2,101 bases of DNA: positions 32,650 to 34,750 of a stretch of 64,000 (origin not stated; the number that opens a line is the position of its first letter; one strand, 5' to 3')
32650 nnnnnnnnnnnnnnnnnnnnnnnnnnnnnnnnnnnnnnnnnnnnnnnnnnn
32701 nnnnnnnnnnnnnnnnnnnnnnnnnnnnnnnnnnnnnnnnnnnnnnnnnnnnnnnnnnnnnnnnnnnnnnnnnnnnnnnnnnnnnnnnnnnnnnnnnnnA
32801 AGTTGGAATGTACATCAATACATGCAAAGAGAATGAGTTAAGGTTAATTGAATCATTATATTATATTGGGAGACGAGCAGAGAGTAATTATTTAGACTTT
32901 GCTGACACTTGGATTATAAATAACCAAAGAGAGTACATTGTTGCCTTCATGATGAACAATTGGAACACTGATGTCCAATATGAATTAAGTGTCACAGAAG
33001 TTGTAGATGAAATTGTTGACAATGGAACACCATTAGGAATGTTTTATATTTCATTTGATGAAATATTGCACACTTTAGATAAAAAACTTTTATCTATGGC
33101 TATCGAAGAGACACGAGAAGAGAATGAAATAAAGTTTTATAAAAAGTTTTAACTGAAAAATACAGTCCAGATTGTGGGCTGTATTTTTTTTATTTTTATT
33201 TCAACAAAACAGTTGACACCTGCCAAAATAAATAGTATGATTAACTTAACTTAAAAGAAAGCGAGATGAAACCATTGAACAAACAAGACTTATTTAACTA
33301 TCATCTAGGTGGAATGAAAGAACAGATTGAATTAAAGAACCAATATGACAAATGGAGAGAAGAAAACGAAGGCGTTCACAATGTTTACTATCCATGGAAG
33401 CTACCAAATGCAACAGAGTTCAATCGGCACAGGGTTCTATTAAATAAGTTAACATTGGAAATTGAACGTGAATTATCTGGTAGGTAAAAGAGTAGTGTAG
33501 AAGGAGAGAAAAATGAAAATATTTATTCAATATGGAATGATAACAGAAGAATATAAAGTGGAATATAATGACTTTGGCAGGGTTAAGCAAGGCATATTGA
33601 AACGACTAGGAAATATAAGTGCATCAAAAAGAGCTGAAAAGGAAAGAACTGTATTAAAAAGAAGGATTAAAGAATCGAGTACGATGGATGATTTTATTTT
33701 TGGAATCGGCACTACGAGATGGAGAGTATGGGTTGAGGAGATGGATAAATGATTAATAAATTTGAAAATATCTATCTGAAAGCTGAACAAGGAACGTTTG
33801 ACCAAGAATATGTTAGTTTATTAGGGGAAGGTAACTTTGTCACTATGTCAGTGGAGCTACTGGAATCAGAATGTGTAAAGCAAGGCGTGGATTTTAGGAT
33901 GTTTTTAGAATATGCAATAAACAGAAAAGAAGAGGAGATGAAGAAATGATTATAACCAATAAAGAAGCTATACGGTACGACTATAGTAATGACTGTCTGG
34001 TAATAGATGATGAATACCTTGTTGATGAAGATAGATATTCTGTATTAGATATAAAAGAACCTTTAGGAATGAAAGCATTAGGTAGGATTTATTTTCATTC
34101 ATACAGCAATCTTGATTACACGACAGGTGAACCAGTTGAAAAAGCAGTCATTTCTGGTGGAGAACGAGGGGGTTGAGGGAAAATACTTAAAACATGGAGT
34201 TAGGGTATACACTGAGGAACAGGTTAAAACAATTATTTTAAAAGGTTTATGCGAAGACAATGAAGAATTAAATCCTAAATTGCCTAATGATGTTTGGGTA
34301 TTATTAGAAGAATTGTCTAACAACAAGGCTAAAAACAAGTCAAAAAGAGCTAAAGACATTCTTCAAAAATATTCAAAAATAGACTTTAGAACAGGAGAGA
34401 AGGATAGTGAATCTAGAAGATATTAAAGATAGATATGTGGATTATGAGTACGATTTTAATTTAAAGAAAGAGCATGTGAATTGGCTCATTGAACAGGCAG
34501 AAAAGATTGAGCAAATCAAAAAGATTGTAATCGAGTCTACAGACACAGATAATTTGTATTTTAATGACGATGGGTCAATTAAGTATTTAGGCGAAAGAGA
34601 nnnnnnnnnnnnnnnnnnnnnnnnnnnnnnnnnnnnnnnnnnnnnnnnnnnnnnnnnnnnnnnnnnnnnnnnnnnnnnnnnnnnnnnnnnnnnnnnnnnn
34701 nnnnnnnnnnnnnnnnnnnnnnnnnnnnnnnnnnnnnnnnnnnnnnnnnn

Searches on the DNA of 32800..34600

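Call 47: search_rna_families(source=window, start=32800, end=34600, threshold=evalue, max_evalue=0.01)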
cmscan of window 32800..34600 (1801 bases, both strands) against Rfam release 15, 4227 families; matches with E-value up to 0.01: 0.
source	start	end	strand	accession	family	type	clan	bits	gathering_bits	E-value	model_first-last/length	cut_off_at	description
